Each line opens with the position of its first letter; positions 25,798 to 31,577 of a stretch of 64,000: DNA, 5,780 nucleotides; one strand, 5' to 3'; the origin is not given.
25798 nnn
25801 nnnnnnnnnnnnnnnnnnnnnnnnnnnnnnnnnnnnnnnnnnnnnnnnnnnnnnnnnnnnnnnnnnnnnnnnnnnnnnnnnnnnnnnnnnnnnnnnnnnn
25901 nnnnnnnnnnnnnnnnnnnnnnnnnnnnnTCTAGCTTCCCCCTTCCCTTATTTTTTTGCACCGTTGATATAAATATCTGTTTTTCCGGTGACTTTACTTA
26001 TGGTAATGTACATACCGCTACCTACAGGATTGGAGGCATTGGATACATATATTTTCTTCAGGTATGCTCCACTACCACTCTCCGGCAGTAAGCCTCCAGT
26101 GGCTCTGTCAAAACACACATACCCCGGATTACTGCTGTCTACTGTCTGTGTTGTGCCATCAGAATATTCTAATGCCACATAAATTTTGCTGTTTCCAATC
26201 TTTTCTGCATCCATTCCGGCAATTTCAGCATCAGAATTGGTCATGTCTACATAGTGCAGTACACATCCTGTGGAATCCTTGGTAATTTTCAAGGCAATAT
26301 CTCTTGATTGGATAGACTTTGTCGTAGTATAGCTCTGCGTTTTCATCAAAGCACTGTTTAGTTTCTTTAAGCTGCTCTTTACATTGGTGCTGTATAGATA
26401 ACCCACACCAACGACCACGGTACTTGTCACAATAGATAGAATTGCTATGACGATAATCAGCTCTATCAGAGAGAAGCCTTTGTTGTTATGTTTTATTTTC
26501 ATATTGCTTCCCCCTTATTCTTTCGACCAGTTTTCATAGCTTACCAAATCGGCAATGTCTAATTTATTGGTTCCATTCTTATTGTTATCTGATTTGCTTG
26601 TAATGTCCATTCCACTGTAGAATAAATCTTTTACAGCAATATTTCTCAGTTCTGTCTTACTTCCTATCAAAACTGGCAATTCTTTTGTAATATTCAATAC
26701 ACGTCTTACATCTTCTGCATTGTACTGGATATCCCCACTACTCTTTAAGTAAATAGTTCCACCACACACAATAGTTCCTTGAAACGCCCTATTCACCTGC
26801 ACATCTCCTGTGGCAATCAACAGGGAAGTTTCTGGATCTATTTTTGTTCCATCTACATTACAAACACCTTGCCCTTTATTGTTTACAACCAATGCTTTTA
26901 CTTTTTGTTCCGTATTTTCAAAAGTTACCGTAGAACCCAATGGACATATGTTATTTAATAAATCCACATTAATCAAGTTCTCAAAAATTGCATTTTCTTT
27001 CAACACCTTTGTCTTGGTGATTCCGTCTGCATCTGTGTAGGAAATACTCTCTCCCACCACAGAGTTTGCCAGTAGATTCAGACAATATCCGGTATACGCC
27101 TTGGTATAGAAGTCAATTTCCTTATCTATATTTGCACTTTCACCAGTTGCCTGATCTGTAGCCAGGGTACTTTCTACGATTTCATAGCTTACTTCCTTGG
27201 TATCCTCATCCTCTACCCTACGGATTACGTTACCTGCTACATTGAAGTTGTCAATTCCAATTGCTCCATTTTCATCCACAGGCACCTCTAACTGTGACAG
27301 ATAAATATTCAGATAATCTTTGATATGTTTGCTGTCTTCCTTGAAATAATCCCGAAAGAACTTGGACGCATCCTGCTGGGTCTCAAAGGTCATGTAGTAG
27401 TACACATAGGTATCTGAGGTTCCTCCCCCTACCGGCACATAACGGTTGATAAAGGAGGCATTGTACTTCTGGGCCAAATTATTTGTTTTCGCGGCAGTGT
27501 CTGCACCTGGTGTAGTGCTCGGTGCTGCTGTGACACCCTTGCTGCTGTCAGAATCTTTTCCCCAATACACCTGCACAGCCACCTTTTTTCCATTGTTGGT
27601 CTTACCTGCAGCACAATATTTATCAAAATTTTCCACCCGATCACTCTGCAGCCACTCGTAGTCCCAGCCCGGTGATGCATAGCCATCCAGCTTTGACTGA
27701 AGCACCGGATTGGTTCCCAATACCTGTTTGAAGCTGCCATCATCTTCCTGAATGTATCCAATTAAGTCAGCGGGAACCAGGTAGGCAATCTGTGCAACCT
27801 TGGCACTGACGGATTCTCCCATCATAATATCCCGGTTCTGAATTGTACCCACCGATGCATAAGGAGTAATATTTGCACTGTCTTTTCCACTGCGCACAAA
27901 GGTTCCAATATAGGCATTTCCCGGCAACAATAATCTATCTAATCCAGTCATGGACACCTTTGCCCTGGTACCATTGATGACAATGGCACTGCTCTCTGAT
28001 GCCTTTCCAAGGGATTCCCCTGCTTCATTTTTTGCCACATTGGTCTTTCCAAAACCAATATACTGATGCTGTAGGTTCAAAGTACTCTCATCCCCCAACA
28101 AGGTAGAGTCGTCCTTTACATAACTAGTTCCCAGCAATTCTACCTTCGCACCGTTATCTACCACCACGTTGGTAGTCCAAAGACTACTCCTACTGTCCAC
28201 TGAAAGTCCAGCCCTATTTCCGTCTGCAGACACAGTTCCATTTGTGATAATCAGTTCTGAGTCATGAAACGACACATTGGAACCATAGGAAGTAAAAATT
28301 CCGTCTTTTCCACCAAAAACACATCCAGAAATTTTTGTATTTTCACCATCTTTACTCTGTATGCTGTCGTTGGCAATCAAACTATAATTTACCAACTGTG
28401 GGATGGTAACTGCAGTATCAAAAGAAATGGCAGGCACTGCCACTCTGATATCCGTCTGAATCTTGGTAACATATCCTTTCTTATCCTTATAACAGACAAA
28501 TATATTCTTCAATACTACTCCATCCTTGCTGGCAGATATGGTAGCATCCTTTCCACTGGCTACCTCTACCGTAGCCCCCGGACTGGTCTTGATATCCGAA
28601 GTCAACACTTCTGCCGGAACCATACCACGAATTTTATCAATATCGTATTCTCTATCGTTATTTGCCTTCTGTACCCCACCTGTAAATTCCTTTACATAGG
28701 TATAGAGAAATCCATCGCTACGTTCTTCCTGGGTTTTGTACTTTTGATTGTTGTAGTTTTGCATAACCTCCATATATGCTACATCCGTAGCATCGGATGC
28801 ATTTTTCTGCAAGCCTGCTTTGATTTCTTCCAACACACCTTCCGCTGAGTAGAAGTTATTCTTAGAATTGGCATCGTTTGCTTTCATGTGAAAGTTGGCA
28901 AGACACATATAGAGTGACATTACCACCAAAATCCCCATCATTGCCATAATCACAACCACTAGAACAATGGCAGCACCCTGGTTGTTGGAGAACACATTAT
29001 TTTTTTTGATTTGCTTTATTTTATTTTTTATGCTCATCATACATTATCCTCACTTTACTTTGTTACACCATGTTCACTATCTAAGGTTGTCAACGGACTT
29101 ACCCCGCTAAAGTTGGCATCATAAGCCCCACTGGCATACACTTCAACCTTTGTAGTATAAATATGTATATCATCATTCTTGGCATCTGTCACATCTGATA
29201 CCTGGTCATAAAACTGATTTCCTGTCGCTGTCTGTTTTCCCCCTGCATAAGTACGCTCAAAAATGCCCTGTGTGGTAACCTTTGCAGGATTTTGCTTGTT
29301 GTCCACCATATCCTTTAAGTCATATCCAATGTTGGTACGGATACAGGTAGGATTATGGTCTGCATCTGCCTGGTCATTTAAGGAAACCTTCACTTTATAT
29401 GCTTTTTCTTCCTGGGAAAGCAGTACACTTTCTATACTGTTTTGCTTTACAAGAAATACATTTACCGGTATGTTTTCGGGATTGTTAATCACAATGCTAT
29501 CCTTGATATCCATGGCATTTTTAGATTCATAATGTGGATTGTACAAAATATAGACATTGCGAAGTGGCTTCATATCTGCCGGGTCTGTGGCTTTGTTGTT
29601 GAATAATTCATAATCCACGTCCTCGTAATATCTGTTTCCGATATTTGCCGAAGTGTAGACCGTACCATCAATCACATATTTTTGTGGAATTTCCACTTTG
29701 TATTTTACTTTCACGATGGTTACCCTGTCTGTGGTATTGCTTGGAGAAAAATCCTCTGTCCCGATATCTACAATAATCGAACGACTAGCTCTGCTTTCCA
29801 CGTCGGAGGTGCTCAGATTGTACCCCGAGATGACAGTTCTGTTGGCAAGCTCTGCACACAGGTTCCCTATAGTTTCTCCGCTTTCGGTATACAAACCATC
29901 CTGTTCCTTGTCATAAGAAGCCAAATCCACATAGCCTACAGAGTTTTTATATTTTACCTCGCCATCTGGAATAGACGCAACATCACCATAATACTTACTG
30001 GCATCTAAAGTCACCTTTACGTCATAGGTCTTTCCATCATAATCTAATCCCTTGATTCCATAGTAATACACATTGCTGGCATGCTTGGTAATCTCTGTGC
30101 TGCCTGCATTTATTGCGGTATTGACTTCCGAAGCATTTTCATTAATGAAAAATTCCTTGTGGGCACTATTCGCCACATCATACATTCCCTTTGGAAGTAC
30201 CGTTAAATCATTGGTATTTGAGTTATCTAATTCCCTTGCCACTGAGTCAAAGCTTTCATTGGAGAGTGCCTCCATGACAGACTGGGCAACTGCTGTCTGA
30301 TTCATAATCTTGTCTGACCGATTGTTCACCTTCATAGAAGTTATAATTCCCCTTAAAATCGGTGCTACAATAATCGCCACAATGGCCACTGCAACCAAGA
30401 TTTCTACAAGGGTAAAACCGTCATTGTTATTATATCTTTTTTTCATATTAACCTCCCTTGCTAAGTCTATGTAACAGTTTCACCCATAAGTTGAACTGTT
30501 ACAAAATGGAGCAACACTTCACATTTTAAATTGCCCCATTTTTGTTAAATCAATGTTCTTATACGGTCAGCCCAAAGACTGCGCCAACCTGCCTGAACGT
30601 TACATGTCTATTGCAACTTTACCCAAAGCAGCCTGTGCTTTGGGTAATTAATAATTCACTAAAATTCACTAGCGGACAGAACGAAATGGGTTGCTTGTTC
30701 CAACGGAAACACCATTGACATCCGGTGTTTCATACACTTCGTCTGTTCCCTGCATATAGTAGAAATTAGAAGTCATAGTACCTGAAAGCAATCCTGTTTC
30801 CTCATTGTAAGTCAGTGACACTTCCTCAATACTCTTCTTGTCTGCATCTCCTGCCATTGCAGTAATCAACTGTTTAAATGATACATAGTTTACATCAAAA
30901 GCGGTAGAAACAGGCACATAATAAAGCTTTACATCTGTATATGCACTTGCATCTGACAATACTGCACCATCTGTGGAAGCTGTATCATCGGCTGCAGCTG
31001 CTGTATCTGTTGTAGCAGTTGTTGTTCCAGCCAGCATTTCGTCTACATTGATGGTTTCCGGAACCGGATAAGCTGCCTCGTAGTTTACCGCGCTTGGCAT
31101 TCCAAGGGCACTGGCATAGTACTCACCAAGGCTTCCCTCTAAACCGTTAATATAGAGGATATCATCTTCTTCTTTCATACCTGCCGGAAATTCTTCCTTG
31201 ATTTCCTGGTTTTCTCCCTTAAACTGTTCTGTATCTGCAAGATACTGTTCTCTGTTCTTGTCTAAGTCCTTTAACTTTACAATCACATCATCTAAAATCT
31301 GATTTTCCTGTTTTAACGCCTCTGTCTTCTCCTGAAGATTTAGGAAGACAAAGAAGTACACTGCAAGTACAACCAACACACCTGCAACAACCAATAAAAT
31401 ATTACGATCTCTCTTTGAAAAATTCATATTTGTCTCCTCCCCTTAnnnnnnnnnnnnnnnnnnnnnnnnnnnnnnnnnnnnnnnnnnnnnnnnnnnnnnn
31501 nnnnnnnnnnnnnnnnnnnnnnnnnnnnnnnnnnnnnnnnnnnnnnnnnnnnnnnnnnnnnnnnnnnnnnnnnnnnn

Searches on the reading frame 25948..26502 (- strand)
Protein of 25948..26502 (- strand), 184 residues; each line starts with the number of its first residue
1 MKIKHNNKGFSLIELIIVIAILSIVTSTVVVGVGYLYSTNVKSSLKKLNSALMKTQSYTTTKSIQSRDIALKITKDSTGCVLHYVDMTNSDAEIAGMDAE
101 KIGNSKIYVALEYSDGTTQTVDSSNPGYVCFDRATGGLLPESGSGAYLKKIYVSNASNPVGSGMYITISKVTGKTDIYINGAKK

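Call 5: search_protein_families(library=pfam, proteins=[window:25948-26502:-], max_evalue=0.01)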
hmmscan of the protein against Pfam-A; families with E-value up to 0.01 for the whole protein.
window:25948-26502:- (184 aa): 1 family
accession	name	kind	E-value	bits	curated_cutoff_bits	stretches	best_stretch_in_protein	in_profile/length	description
PF07963.17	N_methyl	-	7e-09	35.3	21.2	1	5-29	2-26/27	Prokaryotic N-terminal methylation motif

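Call 10: search_protein_families(library=ncbifam, proteins=[window:25948-26502:-], max_evalue=0.01)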
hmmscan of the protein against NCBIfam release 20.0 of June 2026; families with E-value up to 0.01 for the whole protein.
window:25948-26502:- (184 aa): 7 families
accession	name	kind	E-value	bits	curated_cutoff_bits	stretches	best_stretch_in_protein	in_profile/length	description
NF041013.1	T4P_ComGE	equivalog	6.9e-08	32.5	49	1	6-75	2-73/83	competence type IV pilus minor pilin ComGE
TIGR01708.2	typeII_sec_gspH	equivalog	9.9e-08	32.2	80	1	8-78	2-70/169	type II secretion system minor pseudopilin GspH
TIGR02532.1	IV_pilin_GFxxxE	domain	2.4e-07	30.3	16.3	1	8-29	2-23/24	prepilin-type N-terminal cleavage/methylation domain-containing protein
NF007800.0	PRK10506.1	equivalog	4.3e-05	23.4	158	1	4-87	5-87/163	prepilin peptidase-dependent protein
NF040982.1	ComGD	equivalog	0.0002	21.7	70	1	7-86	1-78/139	competence type IV pilus minor pilin ComGD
NF041775.1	typeIV_PilA_Myxo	equivalog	0.00066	19.7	400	1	5-52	8-55/214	type IV pilin protein PilA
NF007862.0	PRK10574.1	equivalog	0.0019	18.3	138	1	6-29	3-26/145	prepilin peptidase-dependent pilin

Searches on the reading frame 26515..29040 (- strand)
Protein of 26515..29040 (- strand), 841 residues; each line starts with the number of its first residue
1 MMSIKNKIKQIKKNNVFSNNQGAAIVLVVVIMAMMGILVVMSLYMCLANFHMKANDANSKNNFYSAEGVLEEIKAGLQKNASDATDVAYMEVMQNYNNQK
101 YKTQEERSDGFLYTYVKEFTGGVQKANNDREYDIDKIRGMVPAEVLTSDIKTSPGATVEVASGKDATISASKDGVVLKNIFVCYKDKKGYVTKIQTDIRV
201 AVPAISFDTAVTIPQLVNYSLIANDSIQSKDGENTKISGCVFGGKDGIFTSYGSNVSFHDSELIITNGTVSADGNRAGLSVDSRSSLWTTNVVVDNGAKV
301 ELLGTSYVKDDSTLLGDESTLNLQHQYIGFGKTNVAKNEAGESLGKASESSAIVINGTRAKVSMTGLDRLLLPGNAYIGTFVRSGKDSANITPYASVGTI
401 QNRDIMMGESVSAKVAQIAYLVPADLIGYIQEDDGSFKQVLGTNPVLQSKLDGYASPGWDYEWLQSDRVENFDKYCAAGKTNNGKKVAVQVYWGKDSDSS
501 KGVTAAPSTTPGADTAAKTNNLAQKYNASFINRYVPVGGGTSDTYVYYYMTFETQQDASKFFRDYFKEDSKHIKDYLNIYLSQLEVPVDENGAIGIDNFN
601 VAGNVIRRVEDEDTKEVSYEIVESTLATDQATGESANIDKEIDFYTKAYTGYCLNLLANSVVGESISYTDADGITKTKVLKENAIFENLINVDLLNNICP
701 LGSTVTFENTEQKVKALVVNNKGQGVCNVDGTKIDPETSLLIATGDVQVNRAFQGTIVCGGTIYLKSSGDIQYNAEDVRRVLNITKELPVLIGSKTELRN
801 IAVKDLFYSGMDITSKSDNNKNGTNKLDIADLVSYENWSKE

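Call 5: search_protein_families(library=pfam, proteins=[window:26515-29040:-], max_evalue=0.01)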
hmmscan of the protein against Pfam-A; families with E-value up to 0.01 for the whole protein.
window:26515-29040:- (841 aa): 1 family
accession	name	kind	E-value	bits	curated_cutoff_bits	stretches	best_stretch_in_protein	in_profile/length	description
PF14341.11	PilX_N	-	0.0054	17.1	25.5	0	21-70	1-50/51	PilX N-terminal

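Call 10: search_protein_families(library=ncbifam, proteins=[window:26515-29040:-], max_evalue=0.01)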
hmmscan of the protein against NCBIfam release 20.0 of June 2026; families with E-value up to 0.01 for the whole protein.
window:26515-29040:- (841 aa): 0 families

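Call 63: find_related_loci(query=A6, collection=metagenome_contigs, flank=10000)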
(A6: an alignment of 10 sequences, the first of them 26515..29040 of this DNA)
Query A6 (841 aa) in metagenome_contigs; peptide patterns used: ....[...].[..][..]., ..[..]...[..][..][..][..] (x = any residue, [..] = any of these).
600 stretches matched a pattern (row limit reached: there are more); 568 encode a relative of the query (tblastn E <= 1e-3); the best 80 are kept; 80 distinct loci.
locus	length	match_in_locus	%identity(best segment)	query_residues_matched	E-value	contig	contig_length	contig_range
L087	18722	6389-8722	29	19-840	1e-77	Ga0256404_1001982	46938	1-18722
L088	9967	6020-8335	29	19-840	7e-77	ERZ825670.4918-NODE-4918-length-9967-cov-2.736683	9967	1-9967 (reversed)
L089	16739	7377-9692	29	19-840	1e-76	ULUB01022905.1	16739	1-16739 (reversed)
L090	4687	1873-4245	29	4-841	1e-75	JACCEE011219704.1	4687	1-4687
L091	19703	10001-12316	29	19-840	5e-75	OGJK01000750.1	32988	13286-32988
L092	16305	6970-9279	29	19-838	4e-74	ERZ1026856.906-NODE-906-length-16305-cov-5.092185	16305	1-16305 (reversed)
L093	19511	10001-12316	29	19-840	4e-74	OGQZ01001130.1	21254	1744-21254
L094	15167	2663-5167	28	1-841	2e-71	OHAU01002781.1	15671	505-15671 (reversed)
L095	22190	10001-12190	29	5-784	9e-70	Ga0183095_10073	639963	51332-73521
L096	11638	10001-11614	33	19-580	5e-70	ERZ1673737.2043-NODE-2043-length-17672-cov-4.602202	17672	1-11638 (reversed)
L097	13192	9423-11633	29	19-841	3e-69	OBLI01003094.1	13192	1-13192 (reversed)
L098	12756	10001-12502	27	5-841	2e-67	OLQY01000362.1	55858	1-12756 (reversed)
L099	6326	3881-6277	27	1-810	6e-67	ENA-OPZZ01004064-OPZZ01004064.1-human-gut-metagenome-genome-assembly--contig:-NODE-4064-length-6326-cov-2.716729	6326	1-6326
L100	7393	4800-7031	27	4-838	5e-67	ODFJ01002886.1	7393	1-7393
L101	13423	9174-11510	29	5-841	7e-67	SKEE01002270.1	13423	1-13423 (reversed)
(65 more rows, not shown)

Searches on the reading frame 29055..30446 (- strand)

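Call 5: search_protein_families(library=pfam, proteins=[window:29055-30446:-], max_evalue=0.01)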
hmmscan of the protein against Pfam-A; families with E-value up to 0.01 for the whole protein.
window:29055-30446:- (463 aa): 1 family
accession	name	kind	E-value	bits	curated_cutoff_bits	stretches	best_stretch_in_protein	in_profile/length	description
PF07963.17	N_methyl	-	2.2e-07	30.6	21.2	1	6-30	2-26/27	Prokaryotic N-terminal methylation motif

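Call 10: search_protein_families(library=ncbifam, proteins=[window:29055-30446:-], max_evalue=0.01)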
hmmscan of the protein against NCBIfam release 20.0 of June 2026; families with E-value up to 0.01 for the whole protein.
window:29055-30446:- (463 aa): 15 families
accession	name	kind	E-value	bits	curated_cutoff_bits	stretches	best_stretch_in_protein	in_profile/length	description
NF041013.1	T4P_ComGE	equivalog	2.1e-06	27.8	49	1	6-62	1-54/83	competence type IV pilus minor pilin ComGE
TIGR02532.1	IV_pilin_GFxxxE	domain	3.9e-06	26.5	16.3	1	10-28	3-21/24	prepilin-type N-terminal cleavage/methylation domain-containing protein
TIGR01707.1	gspI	equivalog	5.2e-06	26.9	44.35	1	10-63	1-55/101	type II secretion system minor pseudopilin GspI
NF038304.1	EPS_HpsC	equivalog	4.2e-05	23.3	200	1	3-45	15-57/318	hormogonium polysaccharide secretion pseudopilin HpsC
TIGR02599.1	TIGR02599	subfamily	0.00028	20.2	256.5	1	10-77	1-60/361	Verru_Chthon cassette protein C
NF038303.1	EPS_HpsB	equivalog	0.00043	20.3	150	1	8-70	2-64/211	hormogonium polysaccharide secretion pseudopilin HpsB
TIGR02596.1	TIGR02596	subfamily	0.00089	19.4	70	1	11-55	1-48/196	Verru_Chthon cassette protein D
TIGR01711.1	gspJ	equivalog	0.0011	18.8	64.85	1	10-61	2-56/192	type II secretion system minor pseudopilin GspJ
NF047828.1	T3SSXpsI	equivalog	0.0022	18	150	1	10-62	3-55/132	type II secretion system protein XpsI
NF041002.1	pilin_ComGF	equivalog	0.0028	17.9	80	1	9-66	2-61/139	competence type IV pilus minor pilin ComGF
TIGR02523.1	type_IV_pilV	equivalog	0.0037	17.8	52.2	1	9-116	2-115/139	type IV pilus modification protein PilV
NF007862.0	PRK10574.1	equivalog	0.0085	16.2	138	0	7-28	3-24/145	prepilin peptidase-dependent pilin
TIGR01710.1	typeII_sec_gspG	equivalog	0.0087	16.1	88.85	0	10-61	2-49/134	type II secretion system major pseudopilin GspG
NF041775.1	typeIV_PilA_Myxo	equivalog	0.0088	16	400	0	4-51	5-50/214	type IV pilin protein PilA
NF007660.0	PRK10332.1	equivalog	0.0096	16.4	86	0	1-65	1-67/107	prepilin-type N-terminal cleavage/methylation domain-containing protein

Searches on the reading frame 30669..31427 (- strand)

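Call 5: search_protein_families(library=pfam, proteins=[window:30669-31427:-], max_evalue=0.01)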
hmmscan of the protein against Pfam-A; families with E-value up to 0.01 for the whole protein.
window:30669-31427:- (252 aa): 1 family
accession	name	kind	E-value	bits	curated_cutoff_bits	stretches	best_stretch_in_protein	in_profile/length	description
PF13567.11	DUF4131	-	0.0076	16.4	31.6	0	6-74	26-98/165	Domain of unknown function (DUF4131)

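Call 10: search_protein_families(library=ncbifam, proteins=[window:30669-31427:-], max_evalue=0.01)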
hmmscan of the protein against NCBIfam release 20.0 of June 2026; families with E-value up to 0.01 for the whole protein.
window:30669-31427:- (252 aa): 1 family
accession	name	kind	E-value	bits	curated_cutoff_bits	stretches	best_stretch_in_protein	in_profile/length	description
NF033631.1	SLATT_5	subfamily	0.0012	18.3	60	1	3-79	51-129/180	SLATT domain-containing protein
